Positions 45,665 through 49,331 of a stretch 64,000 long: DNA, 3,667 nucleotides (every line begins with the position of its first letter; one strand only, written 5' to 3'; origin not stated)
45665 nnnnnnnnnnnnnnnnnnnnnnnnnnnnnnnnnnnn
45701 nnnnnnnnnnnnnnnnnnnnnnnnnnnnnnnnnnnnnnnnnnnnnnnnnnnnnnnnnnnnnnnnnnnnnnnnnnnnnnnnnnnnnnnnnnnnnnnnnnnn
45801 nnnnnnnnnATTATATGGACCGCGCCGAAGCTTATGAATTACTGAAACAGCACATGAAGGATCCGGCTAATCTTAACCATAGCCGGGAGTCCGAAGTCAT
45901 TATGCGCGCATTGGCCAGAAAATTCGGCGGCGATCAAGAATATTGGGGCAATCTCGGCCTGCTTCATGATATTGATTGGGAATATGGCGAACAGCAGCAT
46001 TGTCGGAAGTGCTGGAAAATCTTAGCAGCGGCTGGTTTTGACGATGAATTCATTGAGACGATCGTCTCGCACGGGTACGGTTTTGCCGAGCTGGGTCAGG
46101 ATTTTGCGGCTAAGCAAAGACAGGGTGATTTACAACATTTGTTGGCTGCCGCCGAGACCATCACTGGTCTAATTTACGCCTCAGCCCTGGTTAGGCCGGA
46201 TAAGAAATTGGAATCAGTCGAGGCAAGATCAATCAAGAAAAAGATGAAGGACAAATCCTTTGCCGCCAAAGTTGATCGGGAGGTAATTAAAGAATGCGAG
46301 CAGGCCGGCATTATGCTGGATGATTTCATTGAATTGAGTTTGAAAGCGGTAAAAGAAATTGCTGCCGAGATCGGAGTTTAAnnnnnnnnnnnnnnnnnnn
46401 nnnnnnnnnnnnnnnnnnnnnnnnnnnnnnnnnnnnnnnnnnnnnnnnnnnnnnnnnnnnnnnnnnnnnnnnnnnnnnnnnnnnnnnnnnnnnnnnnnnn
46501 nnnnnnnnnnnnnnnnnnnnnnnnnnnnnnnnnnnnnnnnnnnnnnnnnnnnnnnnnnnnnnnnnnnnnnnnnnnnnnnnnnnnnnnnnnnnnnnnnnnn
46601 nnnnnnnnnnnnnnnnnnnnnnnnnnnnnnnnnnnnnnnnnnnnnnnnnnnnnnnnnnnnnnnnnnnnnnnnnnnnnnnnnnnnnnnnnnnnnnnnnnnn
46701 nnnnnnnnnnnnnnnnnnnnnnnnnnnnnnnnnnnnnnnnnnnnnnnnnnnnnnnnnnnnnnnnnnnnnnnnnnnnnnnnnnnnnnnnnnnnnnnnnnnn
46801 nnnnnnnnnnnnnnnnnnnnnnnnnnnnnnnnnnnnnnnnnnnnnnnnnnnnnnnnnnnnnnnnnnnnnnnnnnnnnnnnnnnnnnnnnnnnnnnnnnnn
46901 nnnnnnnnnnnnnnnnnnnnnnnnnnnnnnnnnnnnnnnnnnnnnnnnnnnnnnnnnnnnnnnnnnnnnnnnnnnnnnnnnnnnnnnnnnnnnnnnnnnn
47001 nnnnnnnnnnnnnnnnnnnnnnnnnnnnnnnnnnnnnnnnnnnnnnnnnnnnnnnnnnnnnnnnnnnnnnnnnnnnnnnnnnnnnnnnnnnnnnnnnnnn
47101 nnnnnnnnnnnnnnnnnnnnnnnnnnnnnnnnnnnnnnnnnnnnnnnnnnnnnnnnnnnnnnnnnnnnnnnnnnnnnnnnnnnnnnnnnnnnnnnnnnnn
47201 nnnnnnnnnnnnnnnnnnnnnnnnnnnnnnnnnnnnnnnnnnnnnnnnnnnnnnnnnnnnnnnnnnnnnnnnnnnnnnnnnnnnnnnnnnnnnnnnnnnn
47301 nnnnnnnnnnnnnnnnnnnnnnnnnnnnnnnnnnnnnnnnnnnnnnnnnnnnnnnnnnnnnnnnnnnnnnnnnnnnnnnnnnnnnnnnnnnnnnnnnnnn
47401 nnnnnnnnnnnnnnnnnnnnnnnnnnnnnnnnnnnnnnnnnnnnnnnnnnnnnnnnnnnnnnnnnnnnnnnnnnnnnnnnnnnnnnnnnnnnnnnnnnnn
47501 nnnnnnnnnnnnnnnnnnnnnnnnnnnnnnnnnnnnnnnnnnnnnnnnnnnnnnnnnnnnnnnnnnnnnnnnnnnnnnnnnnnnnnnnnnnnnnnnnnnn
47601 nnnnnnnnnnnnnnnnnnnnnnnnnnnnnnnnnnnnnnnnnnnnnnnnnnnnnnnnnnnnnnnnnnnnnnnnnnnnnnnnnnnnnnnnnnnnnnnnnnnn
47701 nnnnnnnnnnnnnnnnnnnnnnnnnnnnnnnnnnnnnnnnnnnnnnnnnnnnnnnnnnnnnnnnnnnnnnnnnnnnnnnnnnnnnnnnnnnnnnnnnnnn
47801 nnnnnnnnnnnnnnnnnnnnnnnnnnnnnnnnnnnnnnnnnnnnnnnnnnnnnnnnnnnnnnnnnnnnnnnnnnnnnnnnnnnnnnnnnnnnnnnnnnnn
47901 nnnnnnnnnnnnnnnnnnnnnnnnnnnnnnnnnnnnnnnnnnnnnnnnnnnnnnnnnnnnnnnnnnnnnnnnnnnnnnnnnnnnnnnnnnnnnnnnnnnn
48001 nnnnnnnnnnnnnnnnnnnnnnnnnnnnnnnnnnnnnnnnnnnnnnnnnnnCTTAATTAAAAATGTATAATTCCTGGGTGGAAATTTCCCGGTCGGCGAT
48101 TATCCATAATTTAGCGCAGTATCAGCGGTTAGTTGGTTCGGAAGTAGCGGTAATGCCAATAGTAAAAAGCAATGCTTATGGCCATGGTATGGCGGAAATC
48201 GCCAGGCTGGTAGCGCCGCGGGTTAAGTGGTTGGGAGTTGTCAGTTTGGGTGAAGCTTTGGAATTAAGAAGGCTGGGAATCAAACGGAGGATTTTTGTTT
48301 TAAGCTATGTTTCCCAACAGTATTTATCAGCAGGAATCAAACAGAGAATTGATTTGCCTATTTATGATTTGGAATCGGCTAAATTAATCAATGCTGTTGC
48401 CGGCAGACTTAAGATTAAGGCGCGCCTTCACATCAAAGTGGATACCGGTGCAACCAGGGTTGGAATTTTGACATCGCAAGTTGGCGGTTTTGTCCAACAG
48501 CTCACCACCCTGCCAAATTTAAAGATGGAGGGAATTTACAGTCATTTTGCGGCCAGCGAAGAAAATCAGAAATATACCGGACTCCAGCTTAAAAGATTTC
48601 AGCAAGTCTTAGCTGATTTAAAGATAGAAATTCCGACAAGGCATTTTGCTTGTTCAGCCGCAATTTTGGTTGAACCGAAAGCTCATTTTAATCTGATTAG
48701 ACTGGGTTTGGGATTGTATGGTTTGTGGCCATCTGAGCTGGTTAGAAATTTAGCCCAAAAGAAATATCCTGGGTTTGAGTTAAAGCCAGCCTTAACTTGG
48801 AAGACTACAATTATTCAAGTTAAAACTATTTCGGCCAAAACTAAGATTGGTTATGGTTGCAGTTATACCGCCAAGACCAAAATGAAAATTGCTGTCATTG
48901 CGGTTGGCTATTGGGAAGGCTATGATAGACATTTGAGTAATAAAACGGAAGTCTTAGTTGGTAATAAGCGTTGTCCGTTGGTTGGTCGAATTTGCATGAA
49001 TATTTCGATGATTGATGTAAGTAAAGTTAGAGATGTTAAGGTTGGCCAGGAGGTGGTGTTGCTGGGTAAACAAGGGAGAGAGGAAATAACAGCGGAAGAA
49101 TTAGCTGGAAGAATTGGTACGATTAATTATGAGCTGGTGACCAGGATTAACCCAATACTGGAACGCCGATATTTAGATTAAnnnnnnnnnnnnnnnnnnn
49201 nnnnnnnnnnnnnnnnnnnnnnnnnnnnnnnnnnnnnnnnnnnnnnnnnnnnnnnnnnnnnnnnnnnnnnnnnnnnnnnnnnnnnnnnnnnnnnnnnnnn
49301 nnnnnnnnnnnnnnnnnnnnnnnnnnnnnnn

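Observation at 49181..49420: Antisense-oriented, promoter-to-terminator small RNA gene between alr and ddl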

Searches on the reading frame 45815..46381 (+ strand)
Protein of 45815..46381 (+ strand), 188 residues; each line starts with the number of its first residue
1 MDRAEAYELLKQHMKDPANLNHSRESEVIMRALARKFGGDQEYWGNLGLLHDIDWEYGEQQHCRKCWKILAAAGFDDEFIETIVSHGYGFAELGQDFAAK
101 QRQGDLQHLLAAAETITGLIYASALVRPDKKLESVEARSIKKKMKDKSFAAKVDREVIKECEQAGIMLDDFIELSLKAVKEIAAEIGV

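Call 9: search_protein_families(library=pfam, proteins=[window:45815-46381:+])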
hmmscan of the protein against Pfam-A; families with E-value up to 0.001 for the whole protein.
window:45815-46381:+ (188 aa): 1 family
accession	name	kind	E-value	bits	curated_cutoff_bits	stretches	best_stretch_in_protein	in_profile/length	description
PF01966.28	HD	-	0.0006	20.5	22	0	20-87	2-86/116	HD domain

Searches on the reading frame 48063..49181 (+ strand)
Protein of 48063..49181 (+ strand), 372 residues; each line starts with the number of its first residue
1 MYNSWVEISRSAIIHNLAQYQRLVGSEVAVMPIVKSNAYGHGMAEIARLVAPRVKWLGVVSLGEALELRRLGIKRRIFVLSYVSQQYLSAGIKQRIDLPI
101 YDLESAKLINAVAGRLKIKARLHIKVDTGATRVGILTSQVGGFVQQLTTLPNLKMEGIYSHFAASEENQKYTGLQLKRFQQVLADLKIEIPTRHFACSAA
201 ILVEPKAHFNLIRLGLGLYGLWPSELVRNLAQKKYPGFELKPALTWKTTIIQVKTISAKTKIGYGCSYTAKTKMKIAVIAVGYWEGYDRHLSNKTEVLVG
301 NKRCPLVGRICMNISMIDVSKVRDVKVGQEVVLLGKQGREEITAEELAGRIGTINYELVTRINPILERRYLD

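Call 9: search_protein_families(library=pfam, proteins=[window:48063-49181:+])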
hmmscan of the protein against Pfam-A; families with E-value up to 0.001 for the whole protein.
window:48063-49181:+ (372 aa): 2 families
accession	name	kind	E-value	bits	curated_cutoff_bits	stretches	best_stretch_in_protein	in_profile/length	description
PF01168.26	Ala_racemase_N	-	9.6e-59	199.2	24.1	1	8-221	1-218/220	Alanine racemase, N-terminal domain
PF00842.27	Ala_racemase_C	-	3.3e-45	153.2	25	1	243-370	1-127/127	Alanine racemase, C-terminal domain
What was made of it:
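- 48063..49181 (+): alr (alanine racemase), convergent with the sRNA gene. Pfam Ala_racemase_N and Ala_racemase_C, E 1e-58 and 3e-45 (call 9).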

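Call 18: find_homologous_proteins(query=window:48063-49181:+)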
Query window:48063-49181:+ (372 aa): 2847 proteins with E <= 0.001 among 8000 candidates; the best 120 are listed.
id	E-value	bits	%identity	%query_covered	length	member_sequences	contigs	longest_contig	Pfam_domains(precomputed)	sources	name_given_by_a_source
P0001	3.4e-241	818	100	100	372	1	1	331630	PF00842.28,PF01168.27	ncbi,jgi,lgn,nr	ncbi:MAG: alanine racemase [Patescibacteria group bacterium]|jgi:alanine racemase|nr:alanine racemas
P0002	1.1e-211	721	88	100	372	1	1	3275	PF00842.28,PF01168.27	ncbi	-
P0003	1.8e-167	575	70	100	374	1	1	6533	PF00842.28,PF01168.27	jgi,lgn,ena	jgi:alanine racemase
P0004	9.1e-166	570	68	100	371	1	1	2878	PF00842.28,PF01168.27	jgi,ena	-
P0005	6.2e-162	557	66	100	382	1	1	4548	PF00842.28,PF01168.27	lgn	-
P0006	2.5e-161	555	67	100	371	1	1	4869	PF00842.28,PF01168.27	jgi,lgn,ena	-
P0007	2.1e-160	552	65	100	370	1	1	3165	PF00842.28,PF01168.27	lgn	-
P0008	6.4e-158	544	66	100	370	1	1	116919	PF00842.28,PF01168.27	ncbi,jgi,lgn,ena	ncbi:MAG: alanine racemase [Patescibacteria group bacterium]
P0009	2.0e-157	542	62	99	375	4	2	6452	PF00842.28,PF01168.27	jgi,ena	-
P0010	3.2e-156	538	65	100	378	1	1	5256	PF00842.28,PF01168.27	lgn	-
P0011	3.2e-156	538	65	100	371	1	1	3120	PF00842.28,PF01168.27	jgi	jgi:alanine racemase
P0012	2.1e-155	536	65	100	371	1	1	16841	PF00842.28,PF01168.27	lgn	-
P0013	2.2e-155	535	66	100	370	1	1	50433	PF00842.28,PF01168.27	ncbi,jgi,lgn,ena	ncbi:MAG: alanine racemase [Candidatus Buchananbacteria bacterium]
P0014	3.0e-155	535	63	100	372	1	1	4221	PF00842.28,PF01168.27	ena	-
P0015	3.0e-155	535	65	100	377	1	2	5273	PF00842.28,PF01168.27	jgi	-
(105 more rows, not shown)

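Call 19: find_encoding_contigs(protein=P0002, flank=3000, max_places=3)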
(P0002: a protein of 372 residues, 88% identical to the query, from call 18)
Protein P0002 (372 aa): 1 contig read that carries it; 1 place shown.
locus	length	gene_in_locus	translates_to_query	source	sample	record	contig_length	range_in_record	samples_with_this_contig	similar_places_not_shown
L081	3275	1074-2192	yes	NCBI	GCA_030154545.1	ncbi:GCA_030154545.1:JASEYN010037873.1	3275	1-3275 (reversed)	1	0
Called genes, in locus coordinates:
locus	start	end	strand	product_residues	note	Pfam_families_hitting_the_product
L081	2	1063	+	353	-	?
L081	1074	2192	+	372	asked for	PF01168:Ala_racemase_N, PF00842:Ala_racemase_C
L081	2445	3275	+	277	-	?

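Call 20: find_encoding_contigs(protein=P0003, flank=3000, max_places=3)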
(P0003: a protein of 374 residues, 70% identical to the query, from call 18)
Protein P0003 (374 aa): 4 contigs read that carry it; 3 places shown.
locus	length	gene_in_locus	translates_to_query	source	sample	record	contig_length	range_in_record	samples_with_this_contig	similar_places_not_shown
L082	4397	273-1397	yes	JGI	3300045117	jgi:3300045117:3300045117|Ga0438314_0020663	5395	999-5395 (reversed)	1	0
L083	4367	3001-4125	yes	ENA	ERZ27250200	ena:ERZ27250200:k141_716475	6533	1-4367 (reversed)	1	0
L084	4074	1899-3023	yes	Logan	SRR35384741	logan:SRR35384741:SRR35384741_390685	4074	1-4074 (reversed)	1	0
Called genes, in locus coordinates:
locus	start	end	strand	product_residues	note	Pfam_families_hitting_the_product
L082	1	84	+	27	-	?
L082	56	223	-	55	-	-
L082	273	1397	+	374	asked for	PF01168:Ala_racemase_N, PF00842:Ala_racemase_C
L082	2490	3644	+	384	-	PF01820:Dala_Dala_lig_N, PF02222:ATP-grasp, PF02786:CPSase_L_D2, PF07478:Dala_Dala_lig_C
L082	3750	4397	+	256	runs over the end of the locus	PF08478:POTRA_1 (faint)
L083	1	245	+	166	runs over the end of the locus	PF02308:MgtC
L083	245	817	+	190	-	-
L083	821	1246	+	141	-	PF06574:FAD_syn (weak), PF01467:CTP_transf_like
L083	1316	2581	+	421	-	PF02403:Seryl_tRNA_N, PF00587:tRNA-synt_2b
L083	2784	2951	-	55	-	-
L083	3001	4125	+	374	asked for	PF01168:Ala_racemase_N, PF00842:Ala_racemase_C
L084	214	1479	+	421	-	PF02403:Seryl_tRNA_N, PF00587:tRNA-synt_2b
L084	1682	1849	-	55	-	-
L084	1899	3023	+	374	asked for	PF01168:Ala_racemase_N, PF00842:Ala_racemase_C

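Call 21: find_encoding_contigs(protein=P0005, flank=3000, max_places=3)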
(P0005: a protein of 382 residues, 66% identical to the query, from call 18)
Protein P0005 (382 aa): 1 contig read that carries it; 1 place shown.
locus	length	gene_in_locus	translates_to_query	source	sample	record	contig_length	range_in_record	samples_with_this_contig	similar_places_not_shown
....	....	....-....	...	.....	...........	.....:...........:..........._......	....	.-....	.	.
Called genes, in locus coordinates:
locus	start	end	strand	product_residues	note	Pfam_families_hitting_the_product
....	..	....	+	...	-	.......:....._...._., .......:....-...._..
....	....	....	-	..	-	-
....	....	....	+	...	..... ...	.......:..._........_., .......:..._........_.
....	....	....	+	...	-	?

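Call 32: find_related_loci(query=window:48063-49181:+, collection=metagenome_contigs, flank=3000)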
Query window:48063-49181:+ (372 aa) in metagenome_contigs; peptide patterns used: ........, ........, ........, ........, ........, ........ (x = any residue, [..] = any of these).
246 stretches matched a pattern; 22 encode a relative of the query (tblastn E <= 1e-3); 21 distinct loci.
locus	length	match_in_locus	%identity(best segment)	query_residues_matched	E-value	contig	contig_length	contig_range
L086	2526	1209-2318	68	1-371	0e+0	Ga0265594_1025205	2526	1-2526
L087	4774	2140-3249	67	1-371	1e-176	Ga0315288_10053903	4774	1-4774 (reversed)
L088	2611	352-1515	65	1-371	1e-179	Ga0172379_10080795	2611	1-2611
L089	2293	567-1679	62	1-368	1e-179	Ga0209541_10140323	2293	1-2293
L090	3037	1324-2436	62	1-368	3e-176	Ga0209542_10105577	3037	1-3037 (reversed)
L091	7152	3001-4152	62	1-371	5e-165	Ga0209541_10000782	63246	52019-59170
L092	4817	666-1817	62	1-371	3e-166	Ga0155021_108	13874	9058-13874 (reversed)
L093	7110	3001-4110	63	1-371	2e-163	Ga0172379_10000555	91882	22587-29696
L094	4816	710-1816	65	1-370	5e-163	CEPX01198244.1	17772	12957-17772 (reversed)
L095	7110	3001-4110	61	1-371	2e-155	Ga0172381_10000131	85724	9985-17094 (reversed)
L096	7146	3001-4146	58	1-368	7e-155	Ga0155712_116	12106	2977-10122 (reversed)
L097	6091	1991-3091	61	1-368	3e-154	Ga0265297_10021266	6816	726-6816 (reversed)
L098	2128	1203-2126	64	1-305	1e-146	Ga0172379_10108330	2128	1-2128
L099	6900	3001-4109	59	1-371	4e-140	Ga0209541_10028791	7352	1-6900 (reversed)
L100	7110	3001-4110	66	1-372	5e-170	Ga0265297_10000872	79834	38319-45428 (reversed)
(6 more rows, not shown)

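Call 68: find_encoding_contigs(protein=P0001, flank=1500, max_places=8)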
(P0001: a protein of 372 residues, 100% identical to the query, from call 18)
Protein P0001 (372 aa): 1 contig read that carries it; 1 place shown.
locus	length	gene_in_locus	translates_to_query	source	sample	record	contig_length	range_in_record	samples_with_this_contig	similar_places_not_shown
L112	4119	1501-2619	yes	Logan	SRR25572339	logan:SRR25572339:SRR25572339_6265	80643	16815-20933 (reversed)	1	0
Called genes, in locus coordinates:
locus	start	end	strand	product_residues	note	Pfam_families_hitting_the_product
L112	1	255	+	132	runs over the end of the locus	PF01467:CTP_transf_like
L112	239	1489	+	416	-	PF02403:Seryl_tRNA_N, PF00587:tRNA-synt_2b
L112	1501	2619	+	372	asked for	PF01168:Ala_racemase_N, PF00842:Ala_racemase_C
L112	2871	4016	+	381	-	PF01820:Dala_Dala_lig_N, PF02222:ATP-grasp, PF02786:CPSase_L_D2, PF07478:Dala_Dala_lig_C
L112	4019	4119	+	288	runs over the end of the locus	PF08478:POTRA_1 (weak), PF03799:FtsQ_DivIB_C (weak)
